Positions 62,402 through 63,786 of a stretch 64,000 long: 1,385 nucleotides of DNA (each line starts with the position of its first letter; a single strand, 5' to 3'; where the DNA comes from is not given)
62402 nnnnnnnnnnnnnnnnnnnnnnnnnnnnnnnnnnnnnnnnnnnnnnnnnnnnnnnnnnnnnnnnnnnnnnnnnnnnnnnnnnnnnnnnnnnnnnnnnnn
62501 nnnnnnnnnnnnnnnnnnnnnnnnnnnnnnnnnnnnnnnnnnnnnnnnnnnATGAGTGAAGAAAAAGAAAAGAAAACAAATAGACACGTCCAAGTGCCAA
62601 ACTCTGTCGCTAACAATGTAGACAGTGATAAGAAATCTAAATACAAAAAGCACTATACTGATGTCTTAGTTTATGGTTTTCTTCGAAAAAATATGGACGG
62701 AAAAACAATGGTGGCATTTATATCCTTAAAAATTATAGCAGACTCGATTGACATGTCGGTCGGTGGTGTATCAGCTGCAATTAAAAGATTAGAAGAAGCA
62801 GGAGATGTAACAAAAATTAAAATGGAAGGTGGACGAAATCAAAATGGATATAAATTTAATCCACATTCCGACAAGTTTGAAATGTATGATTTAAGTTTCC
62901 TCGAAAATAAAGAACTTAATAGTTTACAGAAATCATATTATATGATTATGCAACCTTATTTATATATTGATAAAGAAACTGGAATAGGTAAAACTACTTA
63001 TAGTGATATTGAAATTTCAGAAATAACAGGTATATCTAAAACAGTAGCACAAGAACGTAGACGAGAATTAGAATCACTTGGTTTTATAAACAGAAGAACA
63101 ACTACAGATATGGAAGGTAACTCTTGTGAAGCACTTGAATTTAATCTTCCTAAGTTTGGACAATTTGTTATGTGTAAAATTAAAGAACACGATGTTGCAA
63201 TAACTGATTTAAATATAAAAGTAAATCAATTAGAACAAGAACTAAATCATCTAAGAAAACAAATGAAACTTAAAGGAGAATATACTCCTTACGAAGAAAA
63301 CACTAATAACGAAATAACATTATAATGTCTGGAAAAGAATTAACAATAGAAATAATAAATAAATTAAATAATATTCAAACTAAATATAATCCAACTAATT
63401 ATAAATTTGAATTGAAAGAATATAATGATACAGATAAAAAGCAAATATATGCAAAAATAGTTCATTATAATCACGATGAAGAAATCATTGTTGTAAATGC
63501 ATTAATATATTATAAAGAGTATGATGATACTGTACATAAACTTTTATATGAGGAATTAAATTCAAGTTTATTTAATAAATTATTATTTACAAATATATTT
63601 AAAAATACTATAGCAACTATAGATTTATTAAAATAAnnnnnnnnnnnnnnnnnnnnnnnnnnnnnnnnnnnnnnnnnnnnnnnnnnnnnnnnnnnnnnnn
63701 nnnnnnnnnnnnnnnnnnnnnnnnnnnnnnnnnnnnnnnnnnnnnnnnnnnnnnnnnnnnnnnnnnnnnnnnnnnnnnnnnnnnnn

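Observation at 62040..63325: Iteron-like direct repeats plus an initiator-like HTH gene at the strand-switch point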

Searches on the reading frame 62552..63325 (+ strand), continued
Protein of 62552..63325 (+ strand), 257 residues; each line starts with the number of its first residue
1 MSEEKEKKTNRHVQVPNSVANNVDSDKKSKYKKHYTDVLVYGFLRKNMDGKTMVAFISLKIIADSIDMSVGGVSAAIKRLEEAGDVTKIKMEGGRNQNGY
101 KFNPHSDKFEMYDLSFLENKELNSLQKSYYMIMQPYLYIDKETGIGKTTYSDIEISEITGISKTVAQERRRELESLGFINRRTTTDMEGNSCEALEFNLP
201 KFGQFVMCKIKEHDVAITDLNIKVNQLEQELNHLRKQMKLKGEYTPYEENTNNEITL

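Call 81: fold_search(model_id=the predicted structure, library=viral)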
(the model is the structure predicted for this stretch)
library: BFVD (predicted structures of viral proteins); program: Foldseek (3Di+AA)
matches with E <= 10: 1565; with E <= 0.001: 45
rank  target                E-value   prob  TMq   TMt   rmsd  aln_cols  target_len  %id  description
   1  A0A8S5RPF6            1.1e-18  1.00  0.65  0.64   8.3       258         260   27  Helix-turn-helix domain protein [virus sp. ctrcb4]
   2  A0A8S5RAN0            4.0e-17  1.00  0.72  0.79   4.3       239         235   30  Helix-turn-helix domain protein [virus sp. ctQcs9]
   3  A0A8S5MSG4            1.7e-08  1.00  0.46  0.41  16.5       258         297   16  Replication initiator protein [Podoviridae sp. ctwV53]
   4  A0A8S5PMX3            7.8e-07  1.00  0.48  0.46   9.2       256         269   16  Helix-turn-helix domain protein [Siphoviridae sp. ctUcA20]
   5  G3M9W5                1.0e-06  1.00  0.53  0.22   6.3       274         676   12  Gp224 [Bacillus phage G]
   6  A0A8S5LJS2            2.1e-06  1.00  0.48  0.42   7.8       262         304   16  Uncharacterized protein [Siphoviridae sp. ct3o911]
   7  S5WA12                2.6e-06  1.00  0.44  0.34   7.4       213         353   14  (no name in the UniProt tables at hand)
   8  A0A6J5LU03            5.5e-06  1.00  0.24  0.29  19.1       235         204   14  Transcription regulator TrmB, N-terminal [uncultured Caudovirales phage]
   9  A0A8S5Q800            6.2e-06  1.00  0.46  0.49  10.8       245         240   11  Uncharacterized protein [Siphoviridae sp. ctdVv30]
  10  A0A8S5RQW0            6.6e-06  1.00  0.39  0.41   6.7       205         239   13  (no name in the UniProt tables at hand)
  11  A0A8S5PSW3            8.7e-06  1.00  0.47  0.44  10.0       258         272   15  Replication protein O [Siphoviridae sp. ct96x5]
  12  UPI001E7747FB         1.6e-05  1.00  0.53  0.50   7.1       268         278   14  (no name look-up for this kind of identifier)
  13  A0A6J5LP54            2.9e-05  1.00  0.22  0.32  19.0       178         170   14  Uncharacterized protein [uncultured Caudovirales phage]
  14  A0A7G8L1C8            3.7e-05  1.00  0.27  0.22  17.0       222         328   15  Uncharacterized protein [Escherichia phage Mt1B1_P17]
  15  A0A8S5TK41            6.2e-05  1.00  0.29  0.43  18.4       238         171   17  Helix-turn-helix domain protein [Podoviridae sp. ctz6O13]
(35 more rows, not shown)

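Call 85: fold_search(model_id=the predicted structure, library=pdb)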
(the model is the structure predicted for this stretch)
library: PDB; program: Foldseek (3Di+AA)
matches with E <= 10: 1504; with E <= 0.001: 33
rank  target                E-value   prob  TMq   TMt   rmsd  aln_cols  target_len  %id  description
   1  9yzg_C                2.2e-05  1.00  0.39  0.44   6.9       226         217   12  Isoreticular co-crystal 1 with asymmetrical expanded duplex (31mer) containing insert sequence ATGAGTCATA (released 2026-02-18)
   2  9z55_C                2.8e-05  1.00  0.38  0.43   7.1       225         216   12  Isoreticular co-crystal 1 with asymmetrical expanded duplex (31mer) containing insert sequence CATGAGTCAT (released 2026-02-18)
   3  7sgc_C                3.7e-05  1.00  0.39  0.44   7.8       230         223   13  Replication Initiator Protein REPE54 and cognate DNA sequence with terminal five prime phosphates. (released 2021-10-13)
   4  9yzf_C                4.2e-05  1.00  0.39  0.44   6.9       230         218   15  Isoreticular co-crystal 1 with asymmetrical expanded duplex (31mer) containing insert sequence AATTAGGCCG (released 2026-02-18)
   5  8tip_C                4.7e-05  1.00  0.40  0.45   6.4       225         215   12  Isoreticular, interpenetrating co-crystal of Replication Initiator Protein REPE54 and symmetrical expanded duplex (31m (released 2023-08-02)
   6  8aan_A                5.6e-05  1.00  0.38  0.42   7.4       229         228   15  The nucleoprotein complex of Rep protein with iteron containing dsDNA and DUE ssDNA. (released 2023-09-27)
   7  7uxy_C                5.9e-05  1.00  0.41  0.47   6.5       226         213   12  Isoreticular, interpenetrating co-crystal of protein variant Replication Initiator Protein REPE54 (L53G,Q54G,E55G) and (released 2023-05-17)
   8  8ac8_A                7.0e-05  1.00  0.41  0.47   7.0       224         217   10  The nucleoprotein complex of Rep protein with DUE ssDNA (released 2023-09-27)
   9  7ur0_C                7.9e-05  1.00  0.38  0.43   7.6       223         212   14  Isoreticular, interpenetrating co-crystal of Replication Initiator Protein REPE54 and scaffold-insert duplexes (21mer  (released 2023-04-26)
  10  7rva_C                8.8e-05  1.00  0.39  0.43   7.2       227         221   13  Updated Crystal Structure of Replication Initiator Protein REPE54. (released 2021-09-01)
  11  8tis_C                8.8e-05  1.00  0.39  0.45   6.9       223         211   16  Isoreticular, interpenetrating co-crystal of Replication Initiator Protein REPE54 and symmetrical expanded duplex (31m (released 2023-08-02)
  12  8tiw_C                9.9e-05  1.00  0.41  0.48   6.5       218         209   14  Isoreticular, interpenetrating co-crystal of Replication Initiator Protein REPE54 and symmetrical expanded duplex (31m (released 2023-08-02)
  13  7uog_C                9.9e-05  1.00  0.39  0.44   7.3       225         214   15  Isoreticular, interpenetrating co-crystal of Replication Initiator Protein REPE54 and asymmetrical expanded duplex (31 (released 2023-04-19)
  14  9yzr_C                1.0e-04  1.00  0.42  0.48   6.9       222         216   11  Isoreticular co-crystal 1 with asymmetrical expanded duplex (31mer) containing insert sequence TAATTAGGCCG and loaded  (released 2026-02-18)
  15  9yzn_C                1.1e-04  1.00  0.42  0.48   6.8       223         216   12  Isoreticular co-crystal 1 with asymmetrical expanded duplex (31mer) containing insert sequence TGATGAGCAG and loaded w (released 2026-02-18)
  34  2nra_C                1.9e-03  1.00  0.39  0.40   8.4       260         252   12  Crystal structure of Pi initiator protein in complex with iteron DNA (released 2006-11-14)
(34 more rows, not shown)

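Call 92: find_encoding_contigs(protein=P0230, flank=3000, max_places=2)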
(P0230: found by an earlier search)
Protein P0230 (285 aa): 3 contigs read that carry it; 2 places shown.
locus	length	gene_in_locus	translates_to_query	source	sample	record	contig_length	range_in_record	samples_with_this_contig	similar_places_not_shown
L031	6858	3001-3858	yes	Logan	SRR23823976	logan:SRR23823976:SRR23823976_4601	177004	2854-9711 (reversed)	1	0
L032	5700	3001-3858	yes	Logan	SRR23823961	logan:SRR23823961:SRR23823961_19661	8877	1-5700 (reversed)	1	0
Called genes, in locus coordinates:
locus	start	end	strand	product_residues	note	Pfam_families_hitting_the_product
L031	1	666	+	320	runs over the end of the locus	PF02796:HTH_7 (faint), PF15978:TnsD (faint), PF04545:Sigma70_r4 (faint), PF08279:HTH_11 (faint), PF08281:Sigma70_r4_2 (faint), PF13384:HTH_23 (faint), PF13518:HTH_28 (faint), PF13936:HTH_38 (faint), +1 more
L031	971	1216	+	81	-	-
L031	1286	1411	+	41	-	-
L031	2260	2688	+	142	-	-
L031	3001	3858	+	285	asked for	PF13412:HTH_24 (faint), PF13730:HTH_36, PF21984:DnaD_N (faint)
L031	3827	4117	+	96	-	-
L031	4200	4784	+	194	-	-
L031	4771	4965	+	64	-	-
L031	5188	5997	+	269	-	-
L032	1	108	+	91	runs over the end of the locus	PF13936:HTH_38 (weak)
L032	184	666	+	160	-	-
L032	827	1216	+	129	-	-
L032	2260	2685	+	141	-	-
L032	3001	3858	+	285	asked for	PF13412:HTH_24 (faint), PF13730:HTH_36, PF21984:DnaD_N (faint)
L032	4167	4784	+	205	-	-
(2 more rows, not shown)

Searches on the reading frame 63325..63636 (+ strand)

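Call 7: search_protein_families(library=pfam, proteins=[window:63325-63636:+], max_evalue=1)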
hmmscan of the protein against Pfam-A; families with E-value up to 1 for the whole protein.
window:63325-63636:+ (103 aa): 2 families
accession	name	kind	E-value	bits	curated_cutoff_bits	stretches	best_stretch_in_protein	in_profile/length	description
PF12747.12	DdrB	-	0.025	14.8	25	1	13-64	31-82/132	DdrB-like protein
PF03837.19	RecT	-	0.086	12.8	24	1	2-79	60-139/198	RecT family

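Call 8: search_protein_families(library=phrogs, proteins=[window:63325-63636:+], max_evalue=0.1)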
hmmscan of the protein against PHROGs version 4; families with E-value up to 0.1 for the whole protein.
window:63325-63636:+ (103 aa): 2 families
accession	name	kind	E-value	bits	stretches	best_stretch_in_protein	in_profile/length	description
phrog_17629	-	unknown function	0.058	14.1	1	35-71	74-110/182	-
phrog_3538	-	unknown function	0.098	13.7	1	40-58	6-24/52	-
